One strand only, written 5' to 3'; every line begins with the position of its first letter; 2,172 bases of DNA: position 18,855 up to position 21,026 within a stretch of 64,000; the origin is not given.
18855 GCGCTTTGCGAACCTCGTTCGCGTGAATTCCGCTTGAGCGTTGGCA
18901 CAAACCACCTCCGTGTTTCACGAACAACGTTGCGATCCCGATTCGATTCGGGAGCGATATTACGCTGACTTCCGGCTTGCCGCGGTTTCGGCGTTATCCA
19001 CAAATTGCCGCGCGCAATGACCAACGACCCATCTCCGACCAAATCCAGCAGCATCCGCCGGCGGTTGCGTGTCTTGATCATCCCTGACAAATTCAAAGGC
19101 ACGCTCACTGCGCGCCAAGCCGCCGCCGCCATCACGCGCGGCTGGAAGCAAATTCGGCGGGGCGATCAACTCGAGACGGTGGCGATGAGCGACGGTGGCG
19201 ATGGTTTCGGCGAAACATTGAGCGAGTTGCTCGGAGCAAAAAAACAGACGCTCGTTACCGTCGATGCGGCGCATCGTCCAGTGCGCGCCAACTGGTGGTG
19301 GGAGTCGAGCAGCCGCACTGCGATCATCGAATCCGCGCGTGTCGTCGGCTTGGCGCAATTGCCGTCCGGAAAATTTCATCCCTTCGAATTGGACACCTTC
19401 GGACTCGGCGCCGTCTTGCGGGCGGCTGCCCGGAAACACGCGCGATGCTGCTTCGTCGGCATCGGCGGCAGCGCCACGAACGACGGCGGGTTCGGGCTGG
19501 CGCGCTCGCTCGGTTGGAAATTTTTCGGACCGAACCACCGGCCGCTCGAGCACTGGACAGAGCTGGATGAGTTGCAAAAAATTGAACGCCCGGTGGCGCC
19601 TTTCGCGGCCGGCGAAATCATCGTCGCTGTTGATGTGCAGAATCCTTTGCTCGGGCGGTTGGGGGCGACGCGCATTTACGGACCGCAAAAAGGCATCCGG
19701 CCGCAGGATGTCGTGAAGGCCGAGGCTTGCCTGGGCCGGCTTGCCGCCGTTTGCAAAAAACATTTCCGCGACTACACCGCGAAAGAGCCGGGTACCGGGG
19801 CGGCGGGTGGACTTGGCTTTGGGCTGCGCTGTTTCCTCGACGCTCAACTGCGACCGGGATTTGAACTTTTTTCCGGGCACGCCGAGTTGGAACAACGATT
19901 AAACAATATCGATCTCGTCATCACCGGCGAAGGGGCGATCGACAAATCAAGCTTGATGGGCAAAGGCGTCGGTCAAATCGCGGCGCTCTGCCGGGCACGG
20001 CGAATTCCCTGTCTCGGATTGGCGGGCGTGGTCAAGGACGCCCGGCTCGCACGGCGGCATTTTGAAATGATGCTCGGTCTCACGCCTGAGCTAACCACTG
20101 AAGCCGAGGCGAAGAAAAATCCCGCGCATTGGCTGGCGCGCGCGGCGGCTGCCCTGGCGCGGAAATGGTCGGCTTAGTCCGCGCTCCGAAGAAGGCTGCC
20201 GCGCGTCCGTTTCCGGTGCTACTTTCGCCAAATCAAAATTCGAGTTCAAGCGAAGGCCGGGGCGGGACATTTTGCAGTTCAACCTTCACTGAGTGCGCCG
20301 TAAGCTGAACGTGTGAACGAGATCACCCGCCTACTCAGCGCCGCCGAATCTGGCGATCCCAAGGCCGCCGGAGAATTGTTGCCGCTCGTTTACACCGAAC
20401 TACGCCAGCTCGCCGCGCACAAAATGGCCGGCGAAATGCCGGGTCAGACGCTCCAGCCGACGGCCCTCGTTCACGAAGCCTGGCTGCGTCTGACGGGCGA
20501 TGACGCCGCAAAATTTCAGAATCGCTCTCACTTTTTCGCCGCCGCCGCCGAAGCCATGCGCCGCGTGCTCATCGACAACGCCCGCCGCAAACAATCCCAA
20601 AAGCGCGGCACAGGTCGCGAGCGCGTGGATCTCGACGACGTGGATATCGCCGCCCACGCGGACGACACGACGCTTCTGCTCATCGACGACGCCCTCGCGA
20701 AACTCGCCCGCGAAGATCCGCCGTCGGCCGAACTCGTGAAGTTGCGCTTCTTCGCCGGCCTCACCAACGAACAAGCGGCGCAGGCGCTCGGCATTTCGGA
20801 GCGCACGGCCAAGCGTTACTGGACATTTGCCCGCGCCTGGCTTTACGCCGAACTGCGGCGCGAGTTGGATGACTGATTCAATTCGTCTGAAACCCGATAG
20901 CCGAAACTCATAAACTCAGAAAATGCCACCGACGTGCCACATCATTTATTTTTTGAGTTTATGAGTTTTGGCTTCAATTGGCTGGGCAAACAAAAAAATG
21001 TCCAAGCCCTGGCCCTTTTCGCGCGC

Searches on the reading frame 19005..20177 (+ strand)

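Call 10: search_protein_families(library=pfam, proteins=[window:19005-20177:+], max_evalue=0.001)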
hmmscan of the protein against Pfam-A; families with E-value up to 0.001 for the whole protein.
window:19005-20177:+ (390 aa): 1 family
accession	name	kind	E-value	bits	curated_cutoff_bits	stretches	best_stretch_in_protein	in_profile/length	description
PF02595.20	Gly_kinase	-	1.2e-101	340.8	23.3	1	23-388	1-371/372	Glycerate kinase family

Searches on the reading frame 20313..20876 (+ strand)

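Call 10: search_protein_families(library=pfam, proteins=[window:20313-20876:+], max_evalue=0.001)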
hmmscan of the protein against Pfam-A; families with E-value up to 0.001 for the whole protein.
window:20313-20876:+ (187 aa): 5 families
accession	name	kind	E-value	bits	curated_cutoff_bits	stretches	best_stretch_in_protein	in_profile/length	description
PF07638.17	Sigma70_ECF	-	2.1e-60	204.3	21.1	1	1-182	1-184/185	ECF sigma factor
PF08281.18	Sigma70_r4_2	-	4.4e-07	29.9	25.7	1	136-177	13-54/54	Sigma-70, region 4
PF04545.22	Sigma70_r4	-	9.9e-05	22.2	24.1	1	139-168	10-39/50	Sigma-70, region 4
PF13384.12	HTH_23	-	0.00044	20.4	24.6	0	144-168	11-36/50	Homeodomain-like domain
PF20432.4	Xre-like-HTH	-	0.00065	20.4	25.8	0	149-168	23-42/63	Antitoxin Xre-like helix-turn-helix domain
